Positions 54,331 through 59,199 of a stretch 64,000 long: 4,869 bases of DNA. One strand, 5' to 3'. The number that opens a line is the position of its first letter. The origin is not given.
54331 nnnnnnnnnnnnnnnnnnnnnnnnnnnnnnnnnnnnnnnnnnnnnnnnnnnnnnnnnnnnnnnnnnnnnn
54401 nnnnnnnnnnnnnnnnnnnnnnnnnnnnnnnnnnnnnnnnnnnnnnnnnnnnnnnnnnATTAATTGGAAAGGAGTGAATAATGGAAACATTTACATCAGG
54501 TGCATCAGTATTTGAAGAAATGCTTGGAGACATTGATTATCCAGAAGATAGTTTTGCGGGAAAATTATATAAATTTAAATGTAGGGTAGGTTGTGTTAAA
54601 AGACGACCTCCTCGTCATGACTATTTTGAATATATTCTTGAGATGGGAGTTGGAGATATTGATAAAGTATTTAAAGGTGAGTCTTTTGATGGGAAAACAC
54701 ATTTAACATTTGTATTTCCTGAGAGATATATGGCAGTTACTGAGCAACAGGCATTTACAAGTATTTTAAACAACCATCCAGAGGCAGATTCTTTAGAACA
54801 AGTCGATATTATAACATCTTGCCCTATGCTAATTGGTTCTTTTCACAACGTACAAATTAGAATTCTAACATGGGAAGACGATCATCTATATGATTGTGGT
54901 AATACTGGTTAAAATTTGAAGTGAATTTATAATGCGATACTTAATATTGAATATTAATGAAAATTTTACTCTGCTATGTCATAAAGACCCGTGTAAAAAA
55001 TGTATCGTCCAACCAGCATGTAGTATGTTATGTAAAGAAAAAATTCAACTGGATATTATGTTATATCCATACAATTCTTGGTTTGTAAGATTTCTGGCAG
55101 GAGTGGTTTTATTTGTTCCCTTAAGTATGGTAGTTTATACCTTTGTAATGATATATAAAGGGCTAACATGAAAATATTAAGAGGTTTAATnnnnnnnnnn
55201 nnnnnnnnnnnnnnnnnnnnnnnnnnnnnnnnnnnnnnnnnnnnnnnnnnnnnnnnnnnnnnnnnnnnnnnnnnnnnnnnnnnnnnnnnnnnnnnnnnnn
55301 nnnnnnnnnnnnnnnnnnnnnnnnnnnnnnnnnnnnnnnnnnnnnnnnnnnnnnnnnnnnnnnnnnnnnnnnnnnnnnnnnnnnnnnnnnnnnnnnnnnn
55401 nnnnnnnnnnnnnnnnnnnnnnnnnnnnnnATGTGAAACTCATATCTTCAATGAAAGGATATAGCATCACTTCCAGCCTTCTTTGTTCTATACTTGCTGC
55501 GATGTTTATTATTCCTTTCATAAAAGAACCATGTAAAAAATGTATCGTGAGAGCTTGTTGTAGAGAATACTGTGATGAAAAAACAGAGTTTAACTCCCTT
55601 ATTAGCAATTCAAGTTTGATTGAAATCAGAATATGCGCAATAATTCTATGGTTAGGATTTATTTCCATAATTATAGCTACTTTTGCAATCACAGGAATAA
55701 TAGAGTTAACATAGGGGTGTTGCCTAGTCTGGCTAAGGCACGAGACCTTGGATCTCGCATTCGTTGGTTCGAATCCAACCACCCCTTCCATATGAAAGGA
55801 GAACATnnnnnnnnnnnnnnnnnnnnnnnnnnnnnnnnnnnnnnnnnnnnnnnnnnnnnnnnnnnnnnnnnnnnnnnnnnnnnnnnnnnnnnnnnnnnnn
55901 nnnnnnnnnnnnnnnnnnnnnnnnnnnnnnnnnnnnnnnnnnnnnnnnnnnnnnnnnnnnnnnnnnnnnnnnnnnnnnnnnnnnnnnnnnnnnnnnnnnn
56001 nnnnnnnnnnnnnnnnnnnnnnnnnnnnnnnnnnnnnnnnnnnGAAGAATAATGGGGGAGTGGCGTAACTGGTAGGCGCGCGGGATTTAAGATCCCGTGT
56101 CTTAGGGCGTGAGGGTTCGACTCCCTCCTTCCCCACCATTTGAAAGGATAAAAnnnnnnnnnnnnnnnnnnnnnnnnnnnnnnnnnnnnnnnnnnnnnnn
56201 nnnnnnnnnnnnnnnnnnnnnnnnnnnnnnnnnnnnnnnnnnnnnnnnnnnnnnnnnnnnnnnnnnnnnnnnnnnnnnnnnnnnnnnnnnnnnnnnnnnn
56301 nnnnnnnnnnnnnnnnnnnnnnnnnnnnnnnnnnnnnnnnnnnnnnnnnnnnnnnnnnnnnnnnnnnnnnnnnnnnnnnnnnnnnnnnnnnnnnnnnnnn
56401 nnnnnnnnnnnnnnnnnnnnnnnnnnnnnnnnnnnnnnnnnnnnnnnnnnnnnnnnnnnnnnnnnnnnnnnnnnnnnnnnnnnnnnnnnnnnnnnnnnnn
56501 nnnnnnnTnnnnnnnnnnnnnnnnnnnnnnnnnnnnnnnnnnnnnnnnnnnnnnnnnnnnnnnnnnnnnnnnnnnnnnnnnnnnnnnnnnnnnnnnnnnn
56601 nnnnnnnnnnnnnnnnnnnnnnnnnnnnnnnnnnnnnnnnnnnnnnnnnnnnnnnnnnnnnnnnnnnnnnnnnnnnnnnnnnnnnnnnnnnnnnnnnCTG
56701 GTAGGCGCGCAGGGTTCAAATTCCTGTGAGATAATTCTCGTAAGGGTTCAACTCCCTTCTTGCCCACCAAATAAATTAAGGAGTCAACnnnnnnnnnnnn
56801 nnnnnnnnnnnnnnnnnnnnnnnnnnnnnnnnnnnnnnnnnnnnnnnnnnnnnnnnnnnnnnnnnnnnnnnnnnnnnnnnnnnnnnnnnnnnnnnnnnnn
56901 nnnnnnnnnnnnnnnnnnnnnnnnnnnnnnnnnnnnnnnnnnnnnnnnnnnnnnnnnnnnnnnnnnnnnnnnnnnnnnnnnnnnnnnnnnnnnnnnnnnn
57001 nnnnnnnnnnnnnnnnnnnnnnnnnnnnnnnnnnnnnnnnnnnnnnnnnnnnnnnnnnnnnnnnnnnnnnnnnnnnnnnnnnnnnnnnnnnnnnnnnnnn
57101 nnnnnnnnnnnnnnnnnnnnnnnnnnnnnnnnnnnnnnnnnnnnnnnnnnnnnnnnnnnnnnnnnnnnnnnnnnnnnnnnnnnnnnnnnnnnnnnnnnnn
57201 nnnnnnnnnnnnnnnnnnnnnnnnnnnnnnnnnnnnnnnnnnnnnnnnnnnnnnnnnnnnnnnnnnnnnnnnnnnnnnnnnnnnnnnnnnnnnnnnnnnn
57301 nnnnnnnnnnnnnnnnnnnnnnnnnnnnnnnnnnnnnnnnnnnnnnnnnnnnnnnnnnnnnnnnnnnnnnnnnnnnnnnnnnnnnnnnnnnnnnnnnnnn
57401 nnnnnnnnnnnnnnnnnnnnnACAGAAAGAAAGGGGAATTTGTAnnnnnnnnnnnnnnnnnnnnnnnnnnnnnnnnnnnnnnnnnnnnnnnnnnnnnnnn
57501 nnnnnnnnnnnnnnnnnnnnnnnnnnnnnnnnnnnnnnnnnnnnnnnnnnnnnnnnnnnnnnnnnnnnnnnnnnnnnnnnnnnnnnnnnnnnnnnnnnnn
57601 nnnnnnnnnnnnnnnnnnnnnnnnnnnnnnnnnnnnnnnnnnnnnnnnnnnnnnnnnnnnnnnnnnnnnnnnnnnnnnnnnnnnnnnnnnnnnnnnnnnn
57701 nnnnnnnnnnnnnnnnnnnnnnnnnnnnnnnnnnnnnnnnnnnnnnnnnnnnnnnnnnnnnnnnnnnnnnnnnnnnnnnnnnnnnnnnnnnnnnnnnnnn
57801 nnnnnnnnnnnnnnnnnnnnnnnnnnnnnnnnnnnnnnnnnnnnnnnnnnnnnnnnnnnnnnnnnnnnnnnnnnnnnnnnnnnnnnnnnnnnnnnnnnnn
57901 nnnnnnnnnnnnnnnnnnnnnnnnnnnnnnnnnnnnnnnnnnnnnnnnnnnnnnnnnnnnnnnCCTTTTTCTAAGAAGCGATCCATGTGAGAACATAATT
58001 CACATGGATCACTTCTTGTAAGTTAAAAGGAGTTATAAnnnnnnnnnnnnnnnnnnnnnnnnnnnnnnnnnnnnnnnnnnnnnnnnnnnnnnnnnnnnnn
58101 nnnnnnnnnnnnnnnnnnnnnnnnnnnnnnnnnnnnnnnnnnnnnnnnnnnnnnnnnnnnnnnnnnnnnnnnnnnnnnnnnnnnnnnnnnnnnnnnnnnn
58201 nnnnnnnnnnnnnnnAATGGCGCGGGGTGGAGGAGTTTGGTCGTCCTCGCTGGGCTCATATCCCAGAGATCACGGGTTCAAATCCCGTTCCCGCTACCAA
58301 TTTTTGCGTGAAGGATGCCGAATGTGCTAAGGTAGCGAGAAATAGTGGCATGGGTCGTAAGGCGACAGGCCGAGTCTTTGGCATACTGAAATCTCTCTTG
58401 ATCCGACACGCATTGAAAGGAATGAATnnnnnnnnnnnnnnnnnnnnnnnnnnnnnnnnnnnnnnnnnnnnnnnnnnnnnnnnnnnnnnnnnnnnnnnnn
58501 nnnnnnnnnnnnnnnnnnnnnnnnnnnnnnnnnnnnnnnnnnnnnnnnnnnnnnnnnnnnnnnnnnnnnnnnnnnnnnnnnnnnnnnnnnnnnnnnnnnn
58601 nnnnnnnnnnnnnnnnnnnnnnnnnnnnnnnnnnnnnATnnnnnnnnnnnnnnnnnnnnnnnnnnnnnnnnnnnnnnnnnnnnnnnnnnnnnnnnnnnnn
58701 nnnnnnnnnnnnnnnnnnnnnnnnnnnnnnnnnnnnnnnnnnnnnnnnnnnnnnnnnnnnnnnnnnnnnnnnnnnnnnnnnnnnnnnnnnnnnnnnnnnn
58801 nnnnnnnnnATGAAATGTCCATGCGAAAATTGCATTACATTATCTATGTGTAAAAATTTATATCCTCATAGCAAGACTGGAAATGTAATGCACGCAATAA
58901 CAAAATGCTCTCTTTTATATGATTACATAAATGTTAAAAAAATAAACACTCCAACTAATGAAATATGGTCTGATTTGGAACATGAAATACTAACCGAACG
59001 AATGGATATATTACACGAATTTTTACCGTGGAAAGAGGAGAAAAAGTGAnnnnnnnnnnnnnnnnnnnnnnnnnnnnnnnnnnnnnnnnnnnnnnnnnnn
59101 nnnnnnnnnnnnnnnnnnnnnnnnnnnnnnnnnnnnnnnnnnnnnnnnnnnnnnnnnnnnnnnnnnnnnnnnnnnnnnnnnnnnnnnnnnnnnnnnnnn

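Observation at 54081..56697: Massively expanded family of Cys-rich P-C-x2-C-[IL]-V-x-[AP]-x-C mini-proteins, many tail-anchored, interleaved with tRNA genes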

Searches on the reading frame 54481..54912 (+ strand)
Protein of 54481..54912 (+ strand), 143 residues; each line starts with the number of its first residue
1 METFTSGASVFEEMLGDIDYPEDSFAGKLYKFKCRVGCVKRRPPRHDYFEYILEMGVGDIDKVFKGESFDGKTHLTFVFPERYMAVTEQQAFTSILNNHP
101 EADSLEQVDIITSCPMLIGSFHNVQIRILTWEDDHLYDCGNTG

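Call 12: search_protein_families(library=pfam, max_evalue=0.001, proteins=[window:54481-54912:+])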
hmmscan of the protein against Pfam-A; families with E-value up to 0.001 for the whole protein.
window:54481-54912:+ (143 aa): 0 families

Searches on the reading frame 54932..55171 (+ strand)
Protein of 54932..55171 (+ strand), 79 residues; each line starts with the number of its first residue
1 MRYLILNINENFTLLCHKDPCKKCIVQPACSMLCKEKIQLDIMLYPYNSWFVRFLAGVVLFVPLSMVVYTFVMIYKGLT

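Call 9: search_protein_families(library=pfam, max_evalue=1, proteins=[window:54932-55171:+])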
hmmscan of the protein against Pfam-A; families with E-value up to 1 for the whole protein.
window:54932-55171:+ (79 aa): 0 families

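Call 10: search_protein_families(library=phrogs, max_evalue=1, proteins=[window:54932-55171:+])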
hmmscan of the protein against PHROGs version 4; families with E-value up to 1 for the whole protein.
window:54932-55171:+ (79 aa): 0 families

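Call 17: search_protein_families(library=ncbifam, max_evalue=1, proteins=[window:54932-55171:+])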
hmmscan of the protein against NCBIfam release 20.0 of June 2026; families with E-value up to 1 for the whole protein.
window:54932-55171:+ (79 aa): 0 families

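Call 29: find_related_loci(query=A2, collection=viral_contigs, flank=6000)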
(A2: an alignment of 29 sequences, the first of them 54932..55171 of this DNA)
Query A2 (79 aa) in viral_contigs; peptide patterns used: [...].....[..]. (x = any residue, [..] = any of these).
7 stretches matched a pattern; 2 encode a relative of the query (tblastn E <= 1e-3); 2 distinct loci.
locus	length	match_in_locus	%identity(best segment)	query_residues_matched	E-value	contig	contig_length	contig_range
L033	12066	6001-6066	68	18-39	8e-8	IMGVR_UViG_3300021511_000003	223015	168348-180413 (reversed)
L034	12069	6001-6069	52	19-41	1e-4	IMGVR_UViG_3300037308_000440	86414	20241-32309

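Call 33: predict_structure(alignment_id=A2)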
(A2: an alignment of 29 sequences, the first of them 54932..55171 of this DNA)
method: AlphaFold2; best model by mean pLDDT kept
length: 79 residues; sequences in the alignment: 29
mean_pLDDT: 79.5   pTM: 0.47
mean pLDDT of the five models: 79.5, 79.4, 79.0, 77.7, 72.9
residues with pLDDT >= 90: 17; 70-90: 46; 50-70: 16; < 50: 0
segments of 3 or more residues with pLDDT < 50: none
pLDDT, mean of each block of 10 residues (from residue 1): 84 75 60 71 77 87 93 91
secondary structure, 60 per line:
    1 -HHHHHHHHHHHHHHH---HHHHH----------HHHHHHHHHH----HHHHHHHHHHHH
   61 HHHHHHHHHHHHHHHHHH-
elements in order: H2-16 H20-24 H35-44 H49-78

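Call 34: search_protein_representatives(alignment_id=A2)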
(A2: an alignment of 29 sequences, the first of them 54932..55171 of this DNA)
Query: 29 sequences, 83 profile positions. Proteins with E-value up to 0.001 (for the whole library): 595; up to 1e-10: 102; up to 1e-30: 0. The best 150 are listed.
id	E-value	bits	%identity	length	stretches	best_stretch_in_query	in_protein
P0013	1.7e-20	89.0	-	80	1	5-82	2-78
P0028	1.0e-19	86.5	-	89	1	4-81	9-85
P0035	2.7e-19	85.1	-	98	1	6-80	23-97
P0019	4.2e-19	84.5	-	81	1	6-81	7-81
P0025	3.5e-18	81.5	-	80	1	1-80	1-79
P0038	6.3e-18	80.7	-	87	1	6-80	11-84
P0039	1.4e-17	79.6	-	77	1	7-81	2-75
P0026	1.7e-17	79.3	-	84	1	6-81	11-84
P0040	3.4e-17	78.4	-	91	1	2-79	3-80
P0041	5.2e-17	77.8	-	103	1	7-81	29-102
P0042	6.3e-17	77.5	-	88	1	7-78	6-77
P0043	1.3e-16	76.5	-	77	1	5-81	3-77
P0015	2.4e-16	75.7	-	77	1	6-81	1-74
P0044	6.4e-16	74.3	-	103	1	6-77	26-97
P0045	6.5e-16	74.3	-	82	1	11-79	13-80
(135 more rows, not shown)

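Call 37: find_related_loci(query=A2, collection=metagenome_contigs, flank=4000)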
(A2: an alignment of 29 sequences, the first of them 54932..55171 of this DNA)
Query A2 (79 aa) in metagenome_contigs; peptide patterns used: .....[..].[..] (x = any residue, [..] = any of these).
156 stretches matched a pattern; 63 encode a relative of the query (tblastn E <= 1e-3); 63 distinct loci.
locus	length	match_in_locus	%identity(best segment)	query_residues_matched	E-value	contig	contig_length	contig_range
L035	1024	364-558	36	8-74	1e-9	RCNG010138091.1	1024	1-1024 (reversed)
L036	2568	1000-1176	37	12-70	2e-9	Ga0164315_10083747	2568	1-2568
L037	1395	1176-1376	30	12-78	6e-8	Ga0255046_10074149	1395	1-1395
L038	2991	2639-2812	33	18-75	6e-8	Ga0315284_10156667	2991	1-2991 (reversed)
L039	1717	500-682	31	18-79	2e-7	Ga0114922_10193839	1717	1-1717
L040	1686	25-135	53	12-49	2e-7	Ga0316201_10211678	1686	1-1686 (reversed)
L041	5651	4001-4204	37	3-61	3e-7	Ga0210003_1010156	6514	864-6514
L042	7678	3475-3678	37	3-61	3e-7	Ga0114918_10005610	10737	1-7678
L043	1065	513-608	47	18-49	3e-7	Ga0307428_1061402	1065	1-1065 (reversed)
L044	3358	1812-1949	39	18-64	4e-7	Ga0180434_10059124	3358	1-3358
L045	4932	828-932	43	8-42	4e-7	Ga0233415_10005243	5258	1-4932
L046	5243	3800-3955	33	5-59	6e-7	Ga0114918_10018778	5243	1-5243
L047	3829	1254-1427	26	18-75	5e-7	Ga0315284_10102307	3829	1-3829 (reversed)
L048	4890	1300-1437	37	18-64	6e-7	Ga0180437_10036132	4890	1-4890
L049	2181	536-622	48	12-40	1e-6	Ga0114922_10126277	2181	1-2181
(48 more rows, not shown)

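Call 38: find_related_loci(query=A2, collection=genome_contigs, flank=6000)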
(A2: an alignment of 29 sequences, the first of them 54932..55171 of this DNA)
Query A2 (79 aa) in genome_contigs; peptide patterns used: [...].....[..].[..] (x = any residue, [..] = any of these).
5 stretches matched a pattern; 1 encode a relative of the query (tblastn E <= 1e-3); 1 distinct loci.
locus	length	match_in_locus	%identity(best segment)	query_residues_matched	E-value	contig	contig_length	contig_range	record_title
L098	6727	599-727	40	1-42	3e-7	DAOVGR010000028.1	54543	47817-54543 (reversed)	MAG TPA_asm: Thermoplasmatales archaeon isolate CSMAG_1140 CSMAG_1140_k141_4758955_length_54543_cov_8.3037, whole genome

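Call 39: fold_search(model_id=the predicted structure, library=pdb)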
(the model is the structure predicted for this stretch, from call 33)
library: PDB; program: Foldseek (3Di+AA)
matches with E <= 10: 1; with E <= 0.001: 0
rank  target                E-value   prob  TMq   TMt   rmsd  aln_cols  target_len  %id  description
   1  6prh                  9.5e+00  0.06  0.35  0.24   9.4        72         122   12  X-ray Crystal Structure of Bacillus subtilis RicA (released 2019-10-02)

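Call 45: search_solved_structures(query=A2, max_evalue=10, show_alignments=3)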
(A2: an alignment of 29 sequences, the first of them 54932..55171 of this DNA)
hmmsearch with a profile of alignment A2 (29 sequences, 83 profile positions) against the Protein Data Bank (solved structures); distinct sequences matched with E-value up to 10: 2.
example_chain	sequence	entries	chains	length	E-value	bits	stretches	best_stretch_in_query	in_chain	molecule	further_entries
6lum_B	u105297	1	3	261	1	12.7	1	26-49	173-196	Succinate dehydrogenase subunit B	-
2n94_A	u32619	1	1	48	7.7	9.9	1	24-48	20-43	Box C/D snoRNA protein 1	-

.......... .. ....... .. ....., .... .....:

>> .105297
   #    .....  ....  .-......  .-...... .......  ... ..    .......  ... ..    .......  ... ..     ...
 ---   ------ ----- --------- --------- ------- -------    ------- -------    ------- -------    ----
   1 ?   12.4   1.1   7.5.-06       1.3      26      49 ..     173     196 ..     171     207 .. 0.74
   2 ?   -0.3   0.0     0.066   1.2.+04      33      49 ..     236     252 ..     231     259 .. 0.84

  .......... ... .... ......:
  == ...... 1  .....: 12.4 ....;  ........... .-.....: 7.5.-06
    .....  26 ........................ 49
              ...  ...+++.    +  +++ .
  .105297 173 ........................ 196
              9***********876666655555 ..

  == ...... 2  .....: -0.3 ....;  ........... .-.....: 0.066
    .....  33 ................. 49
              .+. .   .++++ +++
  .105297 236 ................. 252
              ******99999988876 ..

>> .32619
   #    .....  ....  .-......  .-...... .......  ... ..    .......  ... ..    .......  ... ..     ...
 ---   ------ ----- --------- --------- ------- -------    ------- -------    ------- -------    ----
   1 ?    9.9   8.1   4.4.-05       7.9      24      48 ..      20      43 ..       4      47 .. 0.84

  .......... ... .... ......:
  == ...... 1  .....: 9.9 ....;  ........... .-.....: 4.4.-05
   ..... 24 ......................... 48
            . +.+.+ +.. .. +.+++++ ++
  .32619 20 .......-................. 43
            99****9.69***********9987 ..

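Call 49: search_protein_families(library=phrogs, alignment_id=A2, max_evalue=0.1)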
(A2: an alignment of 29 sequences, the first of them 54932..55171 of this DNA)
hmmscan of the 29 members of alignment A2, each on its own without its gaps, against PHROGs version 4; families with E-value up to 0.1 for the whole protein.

A. member 1, window:54932-55171:+ (79 aa): 0 families

B. families by the number of members that match (of 29 scanned): 7 families
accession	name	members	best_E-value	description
phrog_14526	-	1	0.018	-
phrog_38736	-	1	0.037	-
phrog_24999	-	1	0.048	-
phrog_32846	-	1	0.063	-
phrog_35629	-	1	0.067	membrane protein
phrog_21416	-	1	0.085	-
phrog_32185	-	1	0.086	-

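Call 50: search_protein_families(library=pfam, alignment_id=A2, max_evalue=0.1)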
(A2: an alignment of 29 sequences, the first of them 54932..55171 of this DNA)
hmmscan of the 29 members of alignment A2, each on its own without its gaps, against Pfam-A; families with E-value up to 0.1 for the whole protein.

A. member 1, window:54932-55171:+ (79 aa): 0 families

B. families by the number of members that match (of 29 scanned): 4 families
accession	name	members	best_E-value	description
PF20403.5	DUF6693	1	0.017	Family of unknown function (DUF6693)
PF20990.2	DUF2207_C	1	0.027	Predicted membrane protein (DUF2207) C-terminal domain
PF03139.20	AnfG_VnfG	1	0.046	Vanadium/alternative nitrogenase delta subunit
PF05288.16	Pox_A3L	1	0.057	Poxvirus A3L Protein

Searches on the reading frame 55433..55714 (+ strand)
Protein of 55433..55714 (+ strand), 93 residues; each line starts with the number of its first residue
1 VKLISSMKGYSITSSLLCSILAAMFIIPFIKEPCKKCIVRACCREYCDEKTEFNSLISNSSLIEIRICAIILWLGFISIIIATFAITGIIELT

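Call 9: search_protein_families(library=pfam, max_evalue=1, proteins=[window:55433-55714:+])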
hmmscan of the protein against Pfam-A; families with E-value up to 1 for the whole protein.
window:55433-55714:+ (93 aa): 0 families

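Call 10: search_protein_families(library=phrogs, max_evalue=1, proteins=[window:55433-55714:+])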
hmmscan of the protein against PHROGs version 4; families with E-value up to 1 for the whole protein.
window:55433-55714:+ (93 aa): 4 families
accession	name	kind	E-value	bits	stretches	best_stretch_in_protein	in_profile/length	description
phrog_11289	-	unknown function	0.1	13.7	1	35-86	31-82/95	-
phrog_8877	-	unknown function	0.19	13.2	1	35-59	29-53/91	-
phrog_5623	-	unknown function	0.34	11.9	0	64-84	34-52/69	-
phrog_1870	-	DNA, RNA and nucleotide metabolism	0.53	10.4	1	11-47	254-289/313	exonuclease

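Call 17: search_protein_families(library=ncbifam, max_evalue=1, proteins=[window:55433-55714:+])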
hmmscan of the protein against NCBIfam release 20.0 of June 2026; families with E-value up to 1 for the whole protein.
window:55433-55714:+ (93 aa): 1 family
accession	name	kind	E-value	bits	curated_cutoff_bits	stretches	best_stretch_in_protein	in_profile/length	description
NF045996.1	MAG0920_fam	subfamily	0.16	11.3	43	1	12-85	7-81/232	MAG0920 family protein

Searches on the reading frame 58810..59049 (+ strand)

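Call 9: search_protein_families(library=pfam, max_evalue=1, proteins=[window:58810-59049:+])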
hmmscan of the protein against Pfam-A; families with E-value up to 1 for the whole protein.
window:58810-59049:+ (79 aa): 1 family
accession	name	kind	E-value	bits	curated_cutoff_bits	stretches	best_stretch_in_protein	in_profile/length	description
PF21065.3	Reovirus_L2_MT1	-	0.25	10.9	27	1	40-63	219-242/293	Reovirus core-spike protein lambda-2 (L2), methyltransferase-1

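Call 10: search_protein_families(library=phrogs, max_evalue=1, proteins=[window:58810-59049:+])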
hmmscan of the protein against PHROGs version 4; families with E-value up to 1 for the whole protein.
window:58810-59049:+ (79 aa): 0 families
